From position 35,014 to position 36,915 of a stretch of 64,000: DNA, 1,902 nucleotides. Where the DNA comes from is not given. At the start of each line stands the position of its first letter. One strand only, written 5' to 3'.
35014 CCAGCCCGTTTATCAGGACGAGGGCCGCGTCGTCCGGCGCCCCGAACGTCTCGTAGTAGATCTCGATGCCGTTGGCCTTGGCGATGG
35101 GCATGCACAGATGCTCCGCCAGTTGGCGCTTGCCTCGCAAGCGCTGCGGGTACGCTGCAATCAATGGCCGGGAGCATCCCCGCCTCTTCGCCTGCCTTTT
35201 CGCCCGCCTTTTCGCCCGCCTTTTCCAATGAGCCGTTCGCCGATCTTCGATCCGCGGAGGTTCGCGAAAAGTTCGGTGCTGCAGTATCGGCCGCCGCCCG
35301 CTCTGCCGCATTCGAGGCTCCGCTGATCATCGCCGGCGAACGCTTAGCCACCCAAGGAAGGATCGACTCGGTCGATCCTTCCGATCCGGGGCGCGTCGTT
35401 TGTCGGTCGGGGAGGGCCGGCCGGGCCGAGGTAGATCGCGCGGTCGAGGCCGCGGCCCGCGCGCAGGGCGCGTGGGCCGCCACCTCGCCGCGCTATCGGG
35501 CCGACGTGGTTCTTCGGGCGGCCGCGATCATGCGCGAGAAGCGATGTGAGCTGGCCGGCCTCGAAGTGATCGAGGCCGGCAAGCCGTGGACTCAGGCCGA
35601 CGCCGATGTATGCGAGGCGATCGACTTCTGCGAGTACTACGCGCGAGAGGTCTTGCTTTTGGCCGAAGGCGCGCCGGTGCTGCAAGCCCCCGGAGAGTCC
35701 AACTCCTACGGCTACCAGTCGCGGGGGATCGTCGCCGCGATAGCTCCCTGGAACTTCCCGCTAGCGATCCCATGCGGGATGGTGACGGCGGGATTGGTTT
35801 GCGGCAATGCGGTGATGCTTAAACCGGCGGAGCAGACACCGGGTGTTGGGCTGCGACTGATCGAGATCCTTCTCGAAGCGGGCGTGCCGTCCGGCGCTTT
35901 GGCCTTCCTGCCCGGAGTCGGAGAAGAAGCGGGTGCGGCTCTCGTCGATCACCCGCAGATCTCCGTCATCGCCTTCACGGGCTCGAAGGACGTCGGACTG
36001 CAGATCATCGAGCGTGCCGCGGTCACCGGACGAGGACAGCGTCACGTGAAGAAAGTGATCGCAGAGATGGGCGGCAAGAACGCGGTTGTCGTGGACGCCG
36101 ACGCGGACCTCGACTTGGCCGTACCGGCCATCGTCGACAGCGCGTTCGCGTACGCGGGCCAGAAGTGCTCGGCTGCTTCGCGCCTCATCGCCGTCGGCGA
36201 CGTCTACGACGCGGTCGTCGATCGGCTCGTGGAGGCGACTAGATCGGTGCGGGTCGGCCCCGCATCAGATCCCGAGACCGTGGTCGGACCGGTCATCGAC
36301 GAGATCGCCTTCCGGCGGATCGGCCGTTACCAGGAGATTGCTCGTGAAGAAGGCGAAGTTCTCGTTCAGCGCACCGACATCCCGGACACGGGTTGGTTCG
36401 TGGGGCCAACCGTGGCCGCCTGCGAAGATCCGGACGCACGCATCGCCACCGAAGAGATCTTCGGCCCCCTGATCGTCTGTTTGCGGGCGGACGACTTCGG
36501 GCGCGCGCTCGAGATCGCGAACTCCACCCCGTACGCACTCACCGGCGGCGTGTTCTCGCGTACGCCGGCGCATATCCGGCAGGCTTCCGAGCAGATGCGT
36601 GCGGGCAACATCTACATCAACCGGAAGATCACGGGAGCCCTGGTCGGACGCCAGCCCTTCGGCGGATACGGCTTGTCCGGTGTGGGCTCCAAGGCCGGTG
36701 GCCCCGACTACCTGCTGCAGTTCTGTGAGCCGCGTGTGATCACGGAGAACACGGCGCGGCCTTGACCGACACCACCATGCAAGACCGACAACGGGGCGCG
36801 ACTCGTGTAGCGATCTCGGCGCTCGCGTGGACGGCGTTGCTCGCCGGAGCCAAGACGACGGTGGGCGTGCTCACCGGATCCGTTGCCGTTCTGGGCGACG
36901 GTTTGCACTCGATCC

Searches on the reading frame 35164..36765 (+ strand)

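Call 60: search_protein_families(library=pfam, proteins=[window:35164-36765:+], max_evalue=0.00001)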
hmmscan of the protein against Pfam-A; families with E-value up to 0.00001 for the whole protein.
window:35164-36765:+ (533 aa): 1 family
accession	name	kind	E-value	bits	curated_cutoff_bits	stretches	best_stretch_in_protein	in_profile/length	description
PF00171.27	Aldedh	-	7e-141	470.4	23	1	64-525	6-460/461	Aldehyde dehydrogenase family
